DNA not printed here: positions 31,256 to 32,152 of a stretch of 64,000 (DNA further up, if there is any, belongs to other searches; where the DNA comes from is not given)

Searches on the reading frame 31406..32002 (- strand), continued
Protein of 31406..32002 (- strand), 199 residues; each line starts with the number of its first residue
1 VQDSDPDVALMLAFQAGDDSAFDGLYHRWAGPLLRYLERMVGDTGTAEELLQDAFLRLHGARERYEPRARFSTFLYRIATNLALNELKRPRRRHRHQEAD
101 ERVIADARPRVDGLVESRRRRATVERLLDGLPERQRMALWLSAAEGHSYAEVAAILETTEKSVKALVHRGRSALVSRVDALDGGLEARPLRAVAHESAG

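Call 12: find_encoding_contigs(protein=P0004, flank=2500, max_places=10)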
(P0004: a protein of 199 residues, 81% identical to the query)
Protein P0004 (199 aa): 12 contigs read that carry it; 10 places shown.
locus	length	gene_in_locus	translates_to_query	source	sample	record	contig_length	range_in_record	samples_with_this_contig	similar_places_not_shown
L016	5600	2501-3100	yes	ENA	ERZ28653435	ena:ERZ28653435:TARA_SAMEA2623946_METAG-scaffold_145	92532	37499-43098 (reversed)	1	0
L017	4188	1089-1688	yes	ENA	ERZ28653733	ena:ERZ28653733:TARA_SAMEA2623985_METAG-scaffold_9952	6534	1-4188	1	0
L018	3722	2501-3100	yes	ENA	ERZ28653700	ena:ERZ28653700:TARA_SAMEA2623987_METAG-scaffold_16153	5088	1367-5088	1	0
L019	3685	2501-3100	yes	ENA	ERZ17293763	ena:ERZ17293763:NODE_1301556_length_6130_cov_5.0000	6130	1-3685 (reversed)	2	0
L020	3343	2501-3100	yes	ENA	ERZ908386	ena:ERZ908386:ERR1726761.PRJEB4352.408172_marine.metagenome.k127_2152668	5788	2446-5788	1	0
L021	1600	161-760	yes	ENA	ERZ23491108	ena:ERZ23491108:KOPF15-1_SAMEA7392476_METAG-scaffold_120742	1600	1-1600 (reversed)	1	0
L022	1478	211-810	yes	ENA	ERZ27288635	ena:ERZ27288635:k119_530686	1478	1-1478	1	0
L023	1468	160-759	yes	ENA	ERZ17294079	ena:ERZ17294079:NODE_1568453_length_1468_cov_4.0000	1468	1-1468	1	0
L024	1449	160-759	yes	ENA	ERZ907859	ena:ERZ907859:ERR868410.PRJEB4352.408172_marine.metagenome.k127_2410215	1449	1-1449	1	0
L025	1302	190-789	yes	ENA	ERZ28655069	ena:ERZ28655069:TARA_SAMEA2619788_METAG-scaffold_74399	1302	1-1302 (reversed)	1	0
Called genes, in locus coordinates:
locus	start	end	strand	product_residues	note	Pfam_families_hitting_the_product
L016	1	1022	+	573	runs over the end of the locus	PF25145:NfeD1b_N (faint), PF01343:Peptidase_S49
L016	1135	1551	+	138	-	-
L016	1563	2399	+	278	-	PF12697:Abhydrolase_6, PF00561:Abhydrolase_1, PF12146:Hydrolase_4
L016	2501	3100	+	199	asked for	PF04542:Sigma70_r2, PF08281:Sigma70_r4_2, PF04545:Sigma70_r4 (weak), PF22233:PhyR_sigma-like (weak)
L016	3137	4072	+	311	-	-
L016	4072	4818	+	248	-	-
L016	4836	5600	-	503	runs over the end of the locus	PF22025:ThiI_fer, PF06508:QueC (faint), PF02568:ThiI, PF00581:Rhodanese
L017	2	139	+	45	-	?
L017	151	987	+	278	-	PF12697:Abhydrolase_6, PF00561:Abhydrolase_1, PF12146:Hydrolase_4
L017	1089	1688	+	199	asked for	PF04542:Sigma70_r2, PF08281:Sigma70_r4_2, PF04545:Sigma70_r4 (weak), PF22233:PhyR_sigma-like (weak)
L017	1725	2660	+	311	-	-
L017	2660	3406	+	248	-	-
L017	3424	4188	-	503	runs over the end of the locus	PF22025:ThiI_fer, PF06508:QueC (faint), PF02568:ThiI, PF00581:Rhodanese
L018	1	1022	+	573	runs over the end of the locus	PF25145:NfeD1b_N (faint), PF01343:Peptidase_S49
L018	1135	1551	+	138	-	-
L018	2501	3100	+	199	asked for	PF04542:Sigma70_r2, PF08281:Sigma70_r4_2, PF04545:Sigma70_r4 (weak), PF22233:PhyR_sigma-like (weak)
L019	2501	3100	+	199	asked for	PF04542:Sigma70_r2, PF08281:Sigma70_r4_2, PF04545:Sigma70_r4 (weak), PF22233:PhyR_sigma-like (weak)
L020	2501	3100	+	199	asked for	PF04542:Sigma70_r2, PF08281:Sigma70_r4_2, PF04545:Sigma70_r4 (weak), PF22233:PhyR_sigma-like (weak)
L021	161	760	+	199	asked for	PF04542:Sigma70_r2, PF08281:Sigma70_r4_2, PF04545:Sigma70_r4 (weak), PF22233:PhyR_sigma-like (weak)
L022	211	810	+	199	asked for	PF04542:Sigma70_r2, PF08281:Sigma70_r4_2, PF04545:Sigma70_r4 (weak), PF22233:PhyR_sigma-like (weak)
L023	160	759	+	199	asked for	PF04542:Sigma70_r2, PF08281:Sigma70_r4_2, PF04545:Sigma70_r4 (weak), PF22233:PhyR_sigma-like (weak)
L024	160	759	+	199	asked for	PF04542:Sigma70_r2, PF08281:Sigma70_r4_2, PF04545:Sigma70_r4 (weak), PF22233:PhyR_sigma-like (weak)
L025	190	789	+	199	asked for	PF04542:Sigma70_r2, PF08281:Sigma70_r4_2, PF04545:Sigma70_r4 (weak), PF22233:PhyR_sigma-like (weak)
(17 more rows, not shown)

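Call 13: find_encoding_contigs(protein=P0011, flank=2500, max_places=10)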
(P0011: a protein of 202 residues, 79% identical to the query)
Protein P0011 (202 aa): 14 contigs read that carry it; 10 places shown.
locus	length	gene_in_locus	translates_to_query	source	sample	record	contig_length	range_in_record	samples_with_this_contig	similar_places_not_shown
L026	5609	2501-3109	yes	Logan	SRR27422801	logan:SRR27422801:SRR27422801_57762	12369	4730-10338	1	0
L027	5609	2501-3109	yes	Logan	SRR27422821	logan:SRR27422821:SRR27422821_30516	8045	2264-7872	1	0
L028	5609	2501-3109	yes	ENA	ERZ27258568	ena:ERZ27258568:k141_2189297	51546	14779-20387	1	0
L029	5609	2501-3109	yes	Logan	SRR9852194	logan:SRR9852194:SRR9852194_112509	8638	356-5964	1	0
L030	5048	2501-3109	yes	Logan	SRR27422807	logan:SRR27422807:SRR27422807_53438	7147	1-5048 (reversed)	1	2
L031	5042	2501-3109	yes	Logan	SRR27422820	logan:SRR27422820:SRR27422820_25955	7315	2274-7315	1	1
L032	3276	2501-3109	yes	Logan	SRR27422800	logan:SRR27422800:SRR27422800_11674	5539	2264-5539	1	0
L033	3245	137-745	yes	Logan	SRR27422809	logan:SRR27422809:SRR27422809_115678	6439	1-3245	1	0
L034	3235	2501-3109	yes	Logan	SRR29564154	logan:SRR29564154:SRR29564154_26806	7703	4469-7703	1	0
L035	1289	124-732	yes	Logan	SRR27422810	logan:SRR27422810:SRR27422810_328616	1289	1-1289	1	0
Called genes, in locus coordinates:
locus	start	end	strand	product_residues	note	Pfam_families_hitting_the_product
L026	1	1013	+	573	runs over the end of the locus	PF25145:NfeD1b_N (faint), PF01343:Peptidase_S49, PF01972:SDH_protease (weak), PF01343:Peptidase_S49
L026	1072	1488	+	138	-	-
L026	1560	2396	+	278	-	PF00561:Abhydrolase_1, PF12146:Hydrolase_4, PF12697:Abhydrolase_6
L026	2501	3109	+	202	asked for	PF04542:Sigma70_r2, PF04545:Sigma70_r4 (weak), PF08281:Sigma70_r4_2, PF22233:PhyR_sigma-like (weak)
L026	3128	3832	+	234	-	-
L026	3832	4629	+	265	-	-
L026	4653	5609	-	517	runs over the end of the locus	PF06508:QueC (faint), PF22025:ThiI_fer, PF02568:ThiI, PF00581:Rhodanese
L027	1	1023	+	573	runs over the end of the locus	PF25145:NfeD1b_N (faint), PF01343:Peptidase_S49, PF01972:SDH_protease (weak), PF01343:Peptidase_S49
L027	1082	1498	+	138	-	-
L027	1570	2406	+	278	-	PF00561:Abhydrolase_1, PF12146:Hydrolase_4, PF12697:Abhydrolase_6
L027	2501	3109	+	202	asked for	PF04542:Sigma70_r2, PF04545:Sigma70_r4 (weak), PF08281:Sigma70_r4_2, PF22233:PhyR_sigma-like (weak)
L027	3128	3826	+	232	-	-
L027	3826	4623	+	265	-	-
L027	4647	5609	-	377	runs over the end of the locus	?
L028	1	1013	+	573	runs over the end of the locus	PF25145:NfeD1b_N (faint), PF01343:Peptidase_S49, PF01972:SDH_protease (weak), PF01343:Peptidase_S49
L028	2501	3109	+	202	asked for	PF04542:Sigma70_r2, PF04545:Sigma70_r4 (weak), PF08281:Sigma70_r4_2, PF22233:PhyR_sigma-like (weak)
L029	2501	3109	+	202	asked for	PF04542:Sigma70_r2, PF04545:Sigma70_r4 (weak), PF08281:Sigma70_r4_2, PF22233:PhyR_sigma-like (weak)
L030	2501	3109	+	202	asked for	PF04542:Sigma70_r2, PF04545:Sigma70_r4 (weak), PF08281:Sigma70_r4_2, PF22233:PhyR_sigma-like (weak)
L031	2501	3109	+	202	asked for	PF04542:Sigma70_r2, PF04545:Sigma70_r4 (weak), PF08281:Sigma70_r4_2, PF22233:PhyR_sigma-like (weak)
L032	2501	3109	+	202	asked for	PF04542:Sigma70_r2, PF04545:Sigma70_r4 (weak), PF08281:Sigma70_r4_2, PF22233:PhyR_sigma-like (weak)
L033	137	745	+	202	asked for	PF04542:Sigma70_r2, PF04545:Sigma70_r4 (weak), PF08281:Sigma70_r4_2, PF22233:PhyR_sigma-like (weak)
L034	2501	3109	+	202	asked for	PF04542:Sigma70_r2, PF04545:Sigma70_r4 (weak), PF08281:Sigma70_r4_2, PF22233:PhyR_sigma-like (weak)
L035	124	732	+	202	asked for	PF04542:Sigma70_r2, PF04545:Sigma70_r4 (weak), PF08281:Sigma70_r4_2, PF22233:PhyR_sigma-like (weak)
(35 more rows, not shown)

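Call 15: list_cluster_members(proteins=[P0001])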
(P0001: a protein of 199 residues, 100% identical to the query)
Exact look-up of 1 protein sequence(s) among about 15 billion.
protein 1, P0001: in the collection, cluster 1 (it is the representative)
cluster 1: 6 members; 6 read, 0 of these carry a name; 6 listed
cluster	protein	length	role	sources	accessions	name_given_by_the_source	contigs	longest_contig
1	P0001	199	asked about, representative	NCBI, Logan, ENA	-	-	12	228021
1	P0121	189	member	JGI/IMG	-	-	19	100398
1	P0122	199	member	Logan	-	-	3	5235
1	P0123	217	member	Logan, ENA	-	-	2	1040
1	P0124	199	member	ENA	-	-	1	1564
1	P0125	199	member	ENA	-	-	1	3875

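Call 16: find_encoding_contigs(protein=P0005, flank=2500, max_places=5)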
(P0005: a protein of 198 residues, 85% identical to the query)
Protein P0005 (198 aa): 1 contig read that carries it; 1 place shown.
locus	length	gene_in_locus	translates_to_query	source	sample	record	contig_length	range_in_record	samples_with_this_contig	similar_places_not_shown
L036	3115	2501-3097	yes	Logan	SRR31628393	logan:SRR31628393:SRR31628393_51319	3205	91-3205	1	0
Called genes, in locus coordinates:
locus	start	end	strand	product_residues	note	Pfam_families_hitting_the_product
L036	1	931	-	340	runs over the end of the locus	?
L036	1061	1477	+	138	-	-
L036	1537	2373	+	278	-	PF00561:Abhydrolase_1, PF12697:Abhydrolase_6, PF12146:Hydrolase_4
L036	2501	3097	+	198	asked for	PF04542:Sigma70_r2, PF08281:Sigma70_r4_2, PF04545:Sigma70_r4 (weak), PF22233:PhyR_sigma-like (weak)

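Call 17: find_encoding_contigs(protein=P0006, flank=2500, max_places=5)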
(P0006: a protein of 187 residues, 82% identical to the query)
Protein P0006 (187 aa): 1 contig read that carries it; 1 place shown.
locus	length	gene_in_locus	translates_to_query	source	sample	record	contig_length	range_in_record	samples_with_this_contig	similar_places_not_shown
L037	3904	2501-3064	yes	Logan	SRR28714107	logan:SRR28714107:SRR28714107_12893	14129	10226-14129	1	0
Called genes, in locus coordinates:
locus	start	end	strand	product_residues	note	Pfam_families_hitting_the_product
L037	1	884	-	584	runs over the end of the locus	PF07719:TPR_2 (faint), PF13414:TPR_11 (faint), PF14559:TPR_19 (faint), PF13181:TPR_8 (faint), PF13432:TPR_16, PF13371:TPR_9 (weak), PF13432:TPR_16 (weak), PF00515:TPR_1, +1 more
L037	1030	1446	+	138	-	-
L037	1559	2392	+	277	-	PF00561:Abhydrolase_1, PF12697:Abhydrolase_6, PF12146:Hydrolase_4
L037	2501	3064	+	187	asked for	PF04542:Sigma70_r2, PF08281:Sigma70_r4_2, PF04545:Sigma70_r4, PF22233:PhyR_sigma-like (weak)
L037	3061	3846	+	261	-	-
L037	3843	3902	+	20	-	?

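Call 18: find_encoding_contigs(protein=P0121, flank=1500, max_places=10)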
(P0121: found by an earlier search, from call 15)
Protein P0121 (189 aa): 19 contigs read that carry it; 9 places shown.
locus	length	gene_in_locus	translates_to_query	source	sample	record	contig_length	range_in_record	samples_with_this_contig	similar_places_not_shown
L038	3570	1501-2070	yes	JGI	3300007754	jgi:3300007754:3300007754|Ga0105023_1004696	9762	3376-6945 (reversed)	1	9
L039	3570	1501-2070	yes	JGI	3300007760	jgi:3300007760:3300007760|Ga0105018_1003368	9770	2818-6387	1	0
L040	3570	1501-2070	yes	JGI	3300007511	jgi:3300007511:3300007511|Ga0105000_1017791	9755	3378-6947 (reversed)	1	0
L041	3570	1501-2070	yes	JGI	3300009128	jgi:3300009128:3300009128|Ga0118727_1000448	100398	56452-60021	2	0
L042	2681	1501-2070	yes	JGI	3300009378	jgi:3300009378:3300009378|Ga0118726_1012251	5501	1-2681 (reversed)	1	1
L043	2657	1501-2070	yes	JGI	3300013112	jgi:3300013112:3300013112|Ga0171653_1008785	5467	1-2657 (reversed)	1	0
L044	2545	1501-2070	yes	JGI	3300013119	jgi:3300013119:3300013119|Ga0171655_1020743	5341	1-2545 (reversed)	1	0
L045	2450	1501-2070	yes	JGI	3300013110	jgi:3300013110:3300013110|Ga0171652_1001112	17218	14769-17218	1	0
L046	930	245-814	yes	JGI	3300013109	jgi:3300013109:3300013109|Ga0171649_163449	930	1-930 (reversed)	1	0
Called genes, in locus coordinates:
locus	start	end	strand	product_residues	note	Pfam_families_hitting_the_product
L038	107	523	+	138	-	-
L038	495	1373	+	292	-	PF00561:Abhydrolase_1, PF12697:Abhydrolase_6, PF12146:Hydrolase_4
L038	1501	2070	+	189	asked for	PF04542:Sigma70_r2, PF08281:Sigma70_r4_2, PF04545:Sigma70_r4 (weak), PF22233:PhyR_sigma-like (weak)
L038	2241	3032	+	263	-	-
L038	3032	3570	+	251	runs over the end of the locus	-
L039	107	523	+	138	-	-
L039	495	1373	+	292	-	PF00561:Abhydrolase_1, PF12697:Abhydrolase_6, PF12146:Hydrolase_4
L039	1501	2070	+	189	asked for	PF04542:Sigma70_r2, PF08281:Sigma70_r4_2, PF04545:Sigma70_r4 (weak), PF22233:PhyR_sigma-like (weak)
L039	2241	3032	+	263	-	-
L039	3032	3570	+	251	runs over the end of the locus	-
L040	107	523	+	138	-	-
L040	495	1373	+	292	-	PF00561:Abhydrolase_1, PF12697:Abhydrolase_6, PF12146:Hydrolase_4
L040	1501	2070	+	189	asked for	PF04542:Sigma70_r2, PF08281:Sigma70_r4_2, PF04545:Sigma70_r4 (weak), PF22233:PhyR_sigma-like (weak)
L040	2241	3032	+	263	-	-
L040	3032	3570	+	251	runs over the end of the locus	-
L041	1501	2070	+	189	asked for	PF04542:Sigma70_r2, PF08281:Sigma70_r4_2, PF04545:Sigma70_r4 (weak), PF22233:PhyR_sigma-like (weak)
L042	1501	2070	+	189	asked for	PF04542:Sigma70_r2, PF08281:Sigma70_r4_2, PF04545:Sigma70_r4 (weak), PF22233:PhyR_sigma-like (weak)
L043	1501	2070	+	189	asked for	PF04542:Sigma70_r2, PF08281:Sigma70_r4_2, PF04545:Sigma70_r4 (weak), PF22233:PhyR_sigma-like (weak)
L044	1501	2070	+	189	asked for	PF04542:Sigma70_r2, PF08281:Sigma70_r4_2, PF04545:Sigma70_r4 (weak), PF22233:PhyR_sigma-like (weak)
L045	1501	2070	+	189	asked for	PF04542:Sigma70_r2, PF08281:Sigma70_r4_2, PF04545:Sigma70_r4 (weak), PF22233:PhyR_sigma-like (weak)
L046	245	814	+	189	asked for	PF04542:Sigma70_r2, PF08281:Sigma70_r4_2, PF04545:Sigma70_r4 (weak), PF22233:PhyR_sigma-like (weak)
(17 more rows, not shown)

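Call 19: find_encoding_contigs(protein=P0122, flank=1500, max_places=10)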
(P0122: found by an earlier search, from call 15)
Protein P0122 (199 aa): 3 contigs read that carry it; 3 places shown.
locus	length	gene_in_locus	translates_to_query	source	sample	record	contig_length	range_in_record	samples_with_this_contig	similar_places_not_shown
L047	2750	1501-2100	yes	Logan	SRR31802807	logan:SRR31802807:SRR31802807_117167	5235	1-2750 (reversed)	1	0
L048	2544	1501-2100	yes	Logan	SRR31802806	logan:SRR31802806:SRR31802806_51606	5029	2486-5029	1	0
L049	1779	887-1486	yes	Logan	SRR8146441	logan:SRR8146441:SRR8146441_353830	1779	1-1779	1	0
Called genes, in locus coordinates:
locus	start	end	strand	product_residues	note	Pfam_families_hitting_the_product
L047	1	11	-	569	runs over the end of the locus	PF13414:TPR_11 (faint), PF13424:TPR_12 (faint), PF13431:TPR_17 (faint), PF14559:TPR_19 (faint), PF00515:TPR_1 (weak), PF07719:TPR_2 (faint), PF13432:TPR_16, PF00515:TPR_1 (weak), +2 more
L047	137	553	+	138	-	-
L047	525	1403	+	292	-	PF00561:Abhydrolase_1, PF12697:Abhydrolase_6, PF12146:Hydrolase_4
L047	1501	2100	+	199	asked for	PF04542:Sigma70_r2, PF08281:Sigma70_r4_2, PF04545:Sigma70_r4 (weak), PF22233:PhyR_sigma-like (faint)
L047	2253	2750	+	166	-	?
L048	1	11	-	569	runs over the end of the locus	PF13414:TPR_11 (faint), PF13424:TPR_12 (faint), PF13431:TPR_17 (faint), PF14559:TPR_19 (faint), PF00515:TPR_1 (weak), PF07719:TPR_2 (faint), PF13432:TPR_16, PF00515:TPR_1 (weak), +2 more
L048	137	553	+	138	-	-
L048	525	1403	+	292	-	PF00561:Abhydrolase_1, PF12697:Abhydrolase_6, PF12146:Hydrolase_4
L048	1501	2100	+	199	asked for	PF04542:Sigma70_r2, PF08281:Sigma70_r4_2, PF04545:Sigma70_r4 (weak), PF22233:PhyR_sigma-like (faint)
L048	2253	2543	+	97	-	?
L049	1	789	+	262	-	?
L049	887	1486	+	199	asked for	PF04542:Sigma70_r2, PF08281:Sigma70_r4_2, PF04545:Sigma70_r4 (weak), PF22233:PhyR_sigma-like (faint)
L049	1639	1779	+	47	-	?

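Call 20: find_encoding_contigs(protein=P0125, flank=1500, max_places=10)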
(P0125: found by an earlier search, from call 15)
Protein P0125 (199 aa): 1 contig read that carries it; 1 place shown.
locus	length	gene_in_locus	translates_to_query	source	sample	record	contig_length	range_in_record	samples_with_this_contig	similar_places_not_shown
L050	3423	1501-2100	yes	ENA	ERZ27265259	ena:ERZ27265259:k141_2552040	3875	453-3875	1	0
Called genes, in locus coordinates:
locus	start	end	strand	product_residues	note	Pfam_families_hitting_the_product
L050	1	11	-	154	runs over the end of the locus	?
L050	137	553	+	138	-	-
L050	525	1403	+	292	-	PF00561:Abhydrolase_1, PF12697:Abhydrolase_6, PF12146:Hydrolase_4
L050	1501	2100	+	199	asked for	PF04542:Sigma70_r2, PF08281:Sigma70_r4_2, PF04545:Sigma70_r4 (weak), PF22233:PhyR_sigma-like (faint)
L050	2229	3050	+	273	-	-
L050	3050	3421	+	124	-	?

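Call 24: find_related_loci(query=window:31406-32002:-, collection=genome_contigs, flank=2500)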
Query seq(199 aa) (199 aa) in genome_contigs; peptide patterns used: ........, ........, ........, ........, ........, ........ (x = any residue, [..] = any of these).
599 stretches matched a pattern (row limit reached: there are more); 56 encode a relative of the query (tblastn E <= 1e-3); 56 distinct loci.
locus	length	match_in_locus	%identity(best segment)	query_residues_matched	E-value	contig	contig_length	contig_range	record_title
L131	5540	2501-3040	77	1-180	7e-87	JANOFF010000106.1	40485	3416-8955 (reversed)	MAG: bacterium isolate SOY_65_concoct_162_sub SOY_65_k141_648620, whole genome shotgun sequence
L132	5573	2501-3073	64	4-194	3e-78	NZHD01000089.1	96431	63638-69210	MAG: Deltaproteobacteria bacterium isolate MED660 72274, whole genome shotgun sequence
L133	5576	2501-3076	65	2-193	3e-76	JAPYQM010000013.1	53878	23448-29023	MAG: Myxococcota bacterium isolate PW2.metabat2.22_sub PW2_758_length_53878_cov_16.800197, whole genome shotgun sequence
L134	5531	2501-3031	69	2-178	5e-74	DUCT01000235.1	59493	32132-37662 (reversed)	MAG TPA_asm: Myxococcales bacterium isolate UWMA-0336 NODE_782_length_59493_cov_0.345725, whole genome shotgun sequence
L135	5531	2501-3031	68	2-178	2e-73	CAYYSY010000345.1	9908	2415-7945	MAG TPA_asm: uncultured Spirochaetaceae bacterium isolate binchicken_co231_154 genome assembly, contig: k141_1344449, wh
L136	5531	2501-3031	67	2-178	5e-68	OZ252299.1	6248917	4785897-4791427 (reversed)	MAG: Myxococcota bacterium isolate d096e52c-8650-4dc2-924d-61961b4435f2 genome assembly, chromosome: 1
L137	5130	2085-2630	61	4-184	5e-56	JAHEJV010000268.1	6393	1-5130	MAG: Deltaproteobacteria bacterium isolate Ww563 NODE_46752_length_6393_cov_3.396046, whole genome shotgun sequence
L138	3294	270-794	48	5-175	1e-42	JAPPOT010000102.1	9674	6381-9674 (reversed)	MAG: Myxococcales bacterium isolate SB9155_S4_bin_12 NODE_1567_length_9674_cov_8.84375, whole genome shotgun sequence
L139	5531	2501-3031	61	3-175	3e-54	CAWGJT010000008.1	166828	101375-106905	MAG: uncultured delta proteobacterium isolate MFD05684.bin.2.192 genome assembly, contig: contig_17640, whole genome sho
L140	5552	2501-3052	44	5-182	4e-36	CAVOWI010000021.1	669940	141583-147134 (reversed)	MAG: uncultured delta proteobacterium isolate MFD00032.bin.2.184 genome assembly, contig: contig_7616, whole genome shot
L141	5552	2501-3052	41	5-182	1e-36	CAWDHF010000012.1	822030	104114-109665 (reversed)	MAG: uncultured delta proteobacterium isolate MFD04716.bin.1.139 genome assembly, contig: contig_7608, whole genome shot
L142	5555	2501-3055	44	4-182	5e-36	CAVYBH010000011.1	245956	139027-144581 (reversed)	MAG: uncultured delta proteobacterium isolate MFD02979.bin.2.106 genome assembly, contig: contig_40096, whole genome sho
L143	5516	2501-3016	43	5-175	3e-35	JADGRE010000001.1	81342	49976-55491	MAG: Proteobacteria bacterium isolate Chersky.17_24 contig-100_19, whole genome shotgun sequence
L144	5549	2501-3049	44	5-181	1e-37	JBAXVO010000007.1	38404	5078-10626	MAG: Deltaproteobacteria bacterium isolate ELA689 MAG689_7, whole genome shotgun sequence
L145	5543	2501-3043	36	2-174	2e-26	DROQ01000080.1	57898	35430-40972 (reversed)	MAG TPA_asm: Planctomycetota bacterium isolate HyVt-539 HyVt-539_k145_1412916, whole genome shotgun sequence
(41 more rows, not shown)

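Call 40: find_encoding_contigs(protein=P0124, flank=1500, max_places=10)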
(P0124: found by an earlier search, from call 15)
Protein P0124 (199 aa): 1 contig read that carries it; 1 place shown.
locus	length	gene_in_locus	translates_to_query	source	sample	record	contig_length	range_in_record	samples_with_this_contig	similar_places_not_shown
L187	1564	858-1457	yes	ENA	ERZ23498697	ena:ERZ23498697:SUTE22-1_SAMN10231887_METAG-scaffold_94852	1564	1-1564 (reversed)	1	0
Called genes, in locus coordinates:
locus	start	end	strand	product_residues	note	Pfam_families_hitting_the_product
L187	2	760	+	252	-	?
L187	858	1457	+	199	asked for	PF04542:Sigma70_r2, PF08281:Sigma70_r4_2, PF04545:Sigma70_r4 (weak), PF22233:PhyR_sigma-like (weak)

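Call 41: find_encoding_contigs(protein=P0123, flank=1500, max_places=10)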
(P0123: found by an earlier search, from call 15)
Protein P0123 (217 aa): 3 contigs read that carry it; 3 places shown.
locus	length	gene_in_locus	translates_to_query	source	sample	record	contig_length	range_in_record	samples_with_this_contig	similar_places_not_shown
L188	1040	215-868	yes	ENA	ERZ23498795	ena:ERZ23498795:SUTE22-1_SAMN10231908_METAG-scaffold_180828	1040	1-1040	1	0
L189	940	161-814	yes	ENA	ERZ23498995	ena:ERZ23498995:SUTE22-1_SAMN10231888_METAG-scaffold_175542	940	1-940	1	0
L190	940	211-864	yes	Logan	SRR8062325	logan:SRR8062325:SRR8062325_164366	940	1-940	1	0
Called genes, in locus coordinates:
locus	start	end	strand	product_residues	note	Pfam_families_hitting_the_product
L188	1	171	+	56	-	?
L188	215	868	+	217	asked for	PF04542:Sigma70_r2, PF08281:Sigma70_r4_2, PF04545:Sigma70_r4 (weak), PF22233:PhyR_sigma-like (weak)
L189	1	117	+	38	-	?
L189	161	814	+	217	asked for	PF04542:Sigma70_r2, PF08281:Sigma70_r4_2, PF04545:Sigma70_r4 (weak), PF22233:PhyR_sigma-like (weak)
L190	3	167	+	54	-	?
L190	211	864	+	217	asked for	PF04542:Sigma70_r2, PF08281:Sigma70_r4_2, PF04545:Sigma70_r4 (weak), PF22233:PhyR_sigma-like (weak)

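Call 47: search_protein_families(library=ncbifam, proteins=[window:31406-32002:-], max_evalue=5)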
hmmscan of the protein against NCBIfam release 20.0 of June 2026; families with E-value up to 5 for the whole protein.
seq(199 aa): 95 families (the best 25 are shown)
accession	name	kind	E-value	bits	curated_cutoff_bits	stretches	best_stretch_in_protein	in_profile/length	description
NF009166.1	PRK12513.1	equivalog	4.6e-35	121.1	206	1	3-165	5-173/193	RNA polymerase sigma factor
NF004113.0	PRK05602.1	equivalog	1.8e-33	115.9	208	1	2-180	27-203/211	RNA polymerase sigma factor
NF009176.0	PRK12524.1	equivalog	2.6e-28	99.1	264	1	7-178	13-184/196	RNA polymerase sigma factor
TIGR02937.1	sigma70-ECF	superfamily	2.7e-26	92.2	42.9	1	21-175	2-162/165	sigma-70 family RNA polymerase sigma factor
TIGR02985.1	Sig70_bacteroi1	subfamily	3.4e-25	89.1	126.4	1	21-174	2-158/162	RNA polymerase sigma-70 factor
NF007225.0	PRK09643.1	equivalog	5.8e-24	84.9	190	1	4-190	11-194/204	RNA polymerase sigma factor SigM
NF009190.0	PRK12538.1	equivalog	1.5e-23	83.7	303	1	5-176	48-217/233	RNA polymerase sigma factor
NF058625.1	sigma_PG0214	equivalog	2.1e-23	82.9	130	1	27-177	11-160/170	GFO_1088 family ECF-type sigma factor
TIGR02948.1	SigW_bacill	equivalog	4.3e-23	82.3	243.1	1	13-178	11-184/187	RNA polymerase sigma factor SigW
NF008888.0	PRK11922.1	equivalog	7e-23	81.5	204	1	5-178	15-196/231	RNA polymerase sigma factor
NF007223.0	PRK09641.1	equivalog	9.8e-23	81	209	1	13-178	11-184/187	RNA polymerase sigma factor SigW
NF006089.0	PRK08241.1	subfamily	2.9e-22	79.2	240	2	14-101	16-103/343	RNA polymerase subunit sigma-70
TIGR02983.1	SigE-fam_strep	subfamily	3.2e-22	79.2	141.55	1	18-177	4-157/162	SigE family RNA polymerase sigma factor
NF007216.0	PRK09638.1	equivalog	7.4e-22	78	194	1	9-177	7-173/180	RNA polymerase sigma factor SigY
TIGR02960.1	SigX5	hypoth_equivalog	5.1e-21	75.2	264.75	2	17-107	2-91/322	RNA polymerase sigma-70 factor, TIGR02960 family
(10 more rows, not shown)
